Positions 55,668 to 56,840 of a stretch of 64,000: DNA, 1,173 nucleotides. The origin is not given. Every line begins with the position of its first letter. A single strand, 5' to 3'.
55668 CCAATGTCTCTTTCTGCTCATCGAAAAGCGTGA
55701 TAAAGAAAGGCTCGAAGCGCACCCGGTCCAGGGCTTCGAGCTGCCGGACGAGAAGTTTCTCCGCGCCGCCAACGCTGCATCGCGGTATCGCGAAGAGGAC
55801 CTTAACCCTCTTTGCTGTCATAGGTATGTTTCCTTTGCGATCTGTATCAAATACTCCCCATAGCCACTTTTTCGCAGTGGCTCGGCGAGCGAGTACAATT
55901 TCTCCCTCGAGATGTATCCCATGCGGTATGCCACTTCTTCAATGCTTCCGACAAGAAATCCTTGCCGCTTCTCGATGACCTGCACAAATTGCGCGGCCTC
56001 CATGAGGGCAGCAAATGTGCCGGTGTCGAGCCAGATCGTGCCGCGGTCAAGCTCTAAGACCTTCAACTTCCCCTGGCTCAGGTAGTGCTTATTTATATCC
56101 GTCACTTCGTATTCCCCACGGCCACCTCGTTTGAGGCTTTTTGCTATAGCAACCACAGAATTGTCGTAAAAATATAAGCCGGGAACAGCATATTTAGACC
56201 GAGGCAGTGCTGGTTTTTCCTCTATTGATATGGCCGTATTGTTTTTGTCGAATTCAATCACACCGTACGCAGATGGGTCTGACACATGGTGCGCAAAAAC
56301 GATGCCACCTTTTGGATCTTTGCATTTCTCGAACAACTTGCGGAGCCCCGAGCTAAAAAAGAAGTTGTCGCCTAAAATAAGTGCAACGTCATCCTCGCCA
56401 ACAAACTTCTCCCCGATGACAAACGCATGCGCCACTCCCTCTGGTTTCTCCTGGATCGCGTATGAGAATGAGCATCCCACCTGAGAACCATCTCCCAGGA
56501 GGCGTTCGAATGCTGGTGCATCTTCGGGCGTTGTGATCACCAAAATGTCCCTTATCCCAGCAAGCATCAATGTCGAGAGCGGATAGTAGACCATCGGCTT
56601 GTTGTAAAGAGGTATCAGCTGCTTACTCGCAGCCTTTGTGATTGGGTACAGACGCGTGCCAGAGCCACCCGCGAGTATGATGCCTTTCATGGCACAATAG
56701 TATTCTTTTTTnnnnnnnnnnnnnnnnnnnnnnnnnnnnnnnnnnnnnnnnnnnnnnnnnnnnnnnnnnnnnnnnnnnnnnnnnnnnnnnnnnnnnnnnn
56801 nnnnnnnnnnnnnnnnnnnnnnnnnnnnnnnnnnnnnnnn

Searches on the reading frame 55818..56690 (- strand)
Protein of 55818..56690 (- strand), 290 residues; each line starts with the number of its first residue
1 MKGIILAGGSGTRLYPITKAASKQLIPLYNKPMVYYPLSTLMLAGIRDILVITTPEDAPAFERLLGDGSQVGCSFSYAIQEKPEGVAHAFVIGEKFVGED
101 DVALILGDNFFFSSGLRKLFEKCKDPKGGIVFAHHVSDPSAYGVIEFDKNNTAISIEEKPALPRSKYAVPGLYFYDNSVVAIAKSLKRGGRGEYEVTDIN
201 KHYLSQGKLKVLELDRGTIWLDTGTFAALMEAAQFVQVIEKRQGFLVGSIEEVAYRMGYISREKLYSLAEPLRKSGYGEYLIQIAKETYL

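Call 22: search_protein_families(library=pfam, proteins=[window:55818-56690:-], max_evalue=0.00001)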
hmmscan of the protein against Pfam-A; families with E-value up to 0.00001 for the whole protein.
window:55818-56690:- (290 aa): 2 families
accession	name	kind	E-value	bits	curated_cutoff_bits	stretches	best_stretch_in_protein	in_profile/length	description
PF00483.29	NTP_transferase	-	2.3e-68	230.9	21.2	1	2-236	1-242/245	Nucleotidyl transferase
PF12804.13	NTP_transf_3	-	2.1e-09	38.2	27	1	3-137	1-125/160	MobA-like NTP transferase domain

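Call 28: search_protein_families(library=ncbifam, proteins=[window:55818-56690:-], max_evalue=1e-8)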
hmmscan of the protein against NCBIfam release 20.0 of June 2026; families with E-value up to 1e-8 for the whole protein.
window:55818-56690:- (290 aa): 20 families
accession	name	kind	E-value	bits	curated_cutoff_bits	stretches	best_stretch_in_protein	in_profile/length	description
TIGR01207.1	rmlA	equivalog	3.3e-131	436.6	360.65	1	2-286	1-286/286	glucose-1-phosphate thymidylyltransferase RfbA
NF012024.0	PRK15480.1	equivalog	1.7e-120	401.6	588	1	2-287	5-291/292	glucose-1-phosphate thymidylyltransferase RfbA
TIGR01208.1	rmlA_long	equivalog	3.3e-52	177.5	320.25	1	2-236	1-234/353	glucose-1-phosphate thymidylyltransferase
TIGR03992.1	Arch_glmU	subfamily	2.1e-43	148.7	292.1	1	1-254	1-243/393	bifunctional sugar-1-phosphate nucleotidylyltransferase/acetyltransferase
NF041173.1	Sug_nt_acttase_Thmprot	equivalog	4.1e-32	111.6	600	1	1-254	1-243/405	bifunctional sugar-1-phosphate nucleotidylyltransferase/acetyltransferase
NF041313.1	UDPGP_AglF_Halo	equivalog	5e-28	98.1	400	1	1-215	1-215/234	UTP--glucose-1-phosphate uridylyltransferase AglF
TIGR01099.1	galU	equivalog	2.8e-25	89.4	326.8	2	73-215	94-246/261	UTP--glucose-1-phosphate uridylyltransferase GalU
NF052502.1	man1P_GTase_Rv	exception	2.4e-21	76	440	1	3-232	3-226/352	mannose-1-phosphate guanylyltransferase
NF045761.1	NAMPUrTaseMurU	equivalog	7.5e-14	52.1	250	1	1-233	1-224/226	N-acetylmuramate alpha-1-phosphate uridylyltransferase MurU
TIGR01173.1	glmU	equivalog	5.2e-13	48.6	366.85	1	3-207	3-206/452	bifunctional UDP-N-acetylglucosamine diphosphorylase/glucosamine-1-phosphate N-acetyltransferase GlmU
TIGR02091.1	glgC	equivalog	1.1e-12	47.7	424.9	0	3-53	3-54/364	glucose-1-phosphate adenylyltransferase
NF003670.0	PRK05293.1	equivalog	1.7e-12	47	470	1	3-233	7-255/382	glucose-1-phosphate adenylyltransferase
NF010933.0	PRK14353.1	equivalog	6.5e-12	44.8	505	1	3-216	8-223/453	bifunctional UDP-N-acetylglucosamine diphosphorylase/glucosamine-1-phosphate N-acetyltransferase GlmU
NF010937.0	PRK14357.1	equivalog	4e-11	42.5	658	1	1-203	1-199/448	bifunctional UDP-N-acetylglucosamine diphosphorylase/glucosamine-1-phosphate N-acetyltransferase GlmU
NF009928.0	PRK13389.1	equivalog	8.4e-11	41.6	548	0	2-54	10-62/302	UTP--glucose-1-phosphate uridylyltransferase GalU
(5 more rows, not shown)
